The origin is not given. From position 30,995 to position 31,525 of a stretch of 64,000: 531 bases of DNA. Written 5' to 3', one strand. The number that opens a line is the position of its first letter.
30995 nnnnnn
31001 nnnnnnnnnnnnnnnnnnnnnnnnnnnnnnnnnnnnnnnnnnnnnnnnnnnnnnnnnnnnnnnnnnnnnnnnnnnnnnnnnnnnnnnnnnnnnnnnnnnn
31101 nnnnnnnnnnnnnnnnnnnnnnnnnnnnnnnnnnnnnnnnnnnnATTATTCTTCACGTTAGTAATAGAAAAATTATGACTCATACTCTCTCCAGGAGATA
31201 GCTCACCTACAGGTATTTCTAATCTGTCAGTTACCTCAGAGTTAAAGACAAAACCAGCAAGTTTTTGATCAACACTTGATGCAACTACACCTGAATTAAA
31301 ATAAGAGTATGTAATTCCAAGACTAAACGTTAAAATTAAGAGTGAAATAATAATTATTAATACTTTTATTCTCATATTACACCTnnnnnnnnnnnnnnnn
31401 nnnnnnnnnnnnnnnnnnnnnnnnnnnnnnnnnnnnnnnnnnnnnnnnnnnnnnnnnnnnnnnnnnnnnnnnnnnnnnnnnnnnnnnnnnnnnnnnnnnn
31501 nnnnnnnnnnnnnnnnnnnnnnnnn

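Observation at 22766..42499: About 19.7 kb multi-gene TasA/SipW-type extracellular fibre locus of unusual complexity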

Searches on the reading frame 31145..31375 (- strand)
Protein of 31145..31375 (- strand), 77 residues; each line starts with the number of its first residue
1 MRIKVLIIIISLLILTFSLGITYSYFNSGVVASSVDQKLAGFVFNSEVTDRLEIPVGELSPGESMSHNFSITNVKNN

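Call 77: search_protein_families(library=ncbifam, max_evalue=10, proteins=[window:31145-31375:-])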
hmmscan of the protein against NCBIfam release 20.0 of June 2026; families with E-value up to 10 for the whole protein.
seq(77 aa): 1 family
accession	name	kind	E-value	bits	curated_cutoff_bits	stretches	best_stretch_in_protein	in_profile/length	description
TIGR04090.1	exp_by_SipW_IV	subfamily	0.04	13.6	60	1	5-74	3-67/241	BsaA family SipW-dependent biofilm matrix protein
